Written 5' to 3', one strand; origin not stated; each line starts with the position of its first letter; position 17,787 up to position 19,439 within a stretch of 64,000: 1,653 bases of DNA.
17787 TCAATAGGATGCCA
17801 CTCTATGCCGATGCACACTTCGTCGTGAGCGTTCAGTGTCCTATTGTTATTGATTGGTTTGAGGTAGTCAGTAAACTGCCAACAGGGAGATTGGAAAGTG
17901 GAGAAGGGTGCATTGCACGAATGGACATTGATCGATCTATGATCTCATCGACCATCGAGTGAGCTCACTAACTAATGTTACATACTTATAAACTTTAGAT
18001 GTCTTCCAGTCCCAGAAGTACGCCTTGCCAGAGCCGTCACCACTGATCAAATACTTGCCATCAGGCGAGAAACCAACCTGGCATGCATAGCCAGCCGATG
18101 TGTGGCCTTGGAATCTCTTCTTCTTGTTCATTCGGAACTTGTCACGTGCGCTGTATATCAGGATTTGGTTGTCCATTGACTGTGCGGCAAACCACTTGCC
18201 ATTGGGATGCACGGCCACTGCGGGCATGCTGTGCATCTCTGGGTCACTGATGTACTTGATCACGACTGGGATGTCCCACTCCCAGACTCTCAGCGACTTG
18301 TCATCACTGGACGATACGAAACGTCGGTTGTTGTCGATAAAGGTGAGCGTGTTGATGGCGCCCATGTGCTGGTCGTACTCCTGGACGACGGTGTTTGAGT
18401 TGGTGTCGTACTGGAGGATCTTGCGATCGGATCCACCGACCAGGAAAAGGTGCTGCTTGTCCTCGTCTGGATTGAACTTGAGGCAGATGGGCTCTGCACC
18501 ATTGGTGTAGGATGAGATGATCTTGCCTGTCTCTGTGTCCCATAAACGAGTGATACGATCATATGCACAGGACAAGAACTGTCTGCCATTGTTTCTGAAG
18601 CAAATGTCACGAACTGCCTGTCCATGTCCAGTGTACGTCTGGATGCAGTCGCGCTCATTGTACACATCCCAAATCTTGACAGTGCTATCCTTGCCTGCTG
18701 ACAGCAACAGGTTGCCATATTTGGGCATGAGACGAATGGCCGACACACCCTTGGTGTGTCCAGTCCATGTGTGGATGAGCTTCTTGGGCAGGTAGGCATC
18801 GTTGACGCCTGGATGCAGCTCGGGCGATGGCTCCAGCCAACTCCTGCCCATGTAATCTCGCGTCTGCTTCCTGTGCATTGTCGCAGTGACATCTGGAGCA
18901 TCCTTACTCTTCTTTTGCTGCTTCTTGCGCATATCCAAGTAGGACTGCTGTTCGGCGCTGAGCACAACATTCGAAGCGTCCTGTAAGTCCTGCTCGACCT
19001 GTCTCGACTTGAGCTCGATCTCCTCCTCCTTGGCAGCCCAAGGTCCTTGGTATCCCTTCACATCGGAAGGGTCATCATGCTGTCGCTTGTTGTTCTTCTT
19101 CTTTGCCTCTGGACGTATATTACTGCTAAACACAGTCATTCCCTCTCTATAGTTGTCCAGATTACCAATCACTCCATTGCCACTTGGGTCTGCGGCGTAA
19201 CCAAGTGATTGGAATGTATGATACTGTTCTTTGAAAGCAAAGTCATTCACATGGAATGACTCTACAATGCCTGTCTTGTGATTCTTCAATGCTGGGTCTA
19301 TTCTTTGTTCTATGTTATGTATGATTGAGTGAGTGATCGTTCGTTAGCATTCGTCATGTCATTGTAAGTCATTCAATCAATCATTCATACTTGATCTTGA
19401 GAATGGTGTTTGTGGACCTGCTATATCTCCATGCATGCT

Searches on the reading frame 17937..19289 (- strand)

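Call 37: search_protein_families(library=pfam, proteins=[window:17937-19289:-], max_evalue=0.001)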
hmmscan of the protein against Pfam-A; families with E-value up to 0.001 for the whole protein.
window:17937-19289:- (450 aa): 36 families (the best 25 are shown)
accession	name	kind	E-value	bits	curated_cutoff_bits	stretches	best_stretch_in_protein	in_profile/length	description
PF00400.38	WD40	-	3.7e-43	144.6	27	4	170-208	2-39/39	WD domain, G-beta repeat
PF24814.1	WD40_Prp19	-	2.2e-38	132.3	320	2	269-435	11-171/281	Prp19 WD40 domain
PF25174.1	Beta-prop_THOC3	-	1.4e-35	123.1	305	2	173-382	40-243/272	THOC3 beta-propeller domain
PF25173.1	Beta-prop_WDR3_1st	-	9.7e-34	117.1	154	3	170-268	62-158/184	WDR3 first beta-propeller domain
PF24807.1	WD40_CDC20-Fz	-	2.4e-29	103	200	3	170-336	126-292/292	CDC20/Fizzy WD40 domain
PF25175.1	Beta-prop_WDR5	-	3.1e-26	92.7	250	1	173-434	4-259/296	WDR5 beta-propeller domain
PF23414.1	Beta-prop_EML_2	-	4.4e-24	85.7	90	2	233-338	8-110/266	Echinoderm microtubule-associated protein second beta-propeller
PF24817.1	WD40_WDHD1_1st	-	8e-24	84.8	109.9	1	177-437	3-260/291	WDHD1 first WD40 domain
PF24805.1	EIF3I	-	7.6e-22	78.3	200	2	176-277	7-106/324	EIF3I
PF25168.1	Beta-prop_WDR36-Utp21_2nd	-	1.3e-21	77.7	84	2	190-277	208-294/335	WDR36/Utp21 second beta-propeller domain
PF25391.1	WD40_Gbeta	-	2.1e-21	76.8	150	2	174-248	179-251/340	G protein beta WD-40 repeat protein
PF25172.1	Beta-prop_WDR3_2nd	-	3.1e-21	76.3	140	2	176-252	214-288/293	WDR3 second beta-propeller domain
PF24796.1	WDR55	-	2.4e-20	73.2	200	2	213-338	43-166/296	WDR55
PF23393.2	Beta-prop_WDR90_POC16_2nd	-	9.3e-18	64.9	60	3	237-335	8-104/291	WDR90/POC16, second beta-propeller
PF23409.1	Beta-prop_EML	-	2e-14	54.1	88.2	1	301-438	55-194/267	Echinoderm microtubule-associated protein first beta-propeller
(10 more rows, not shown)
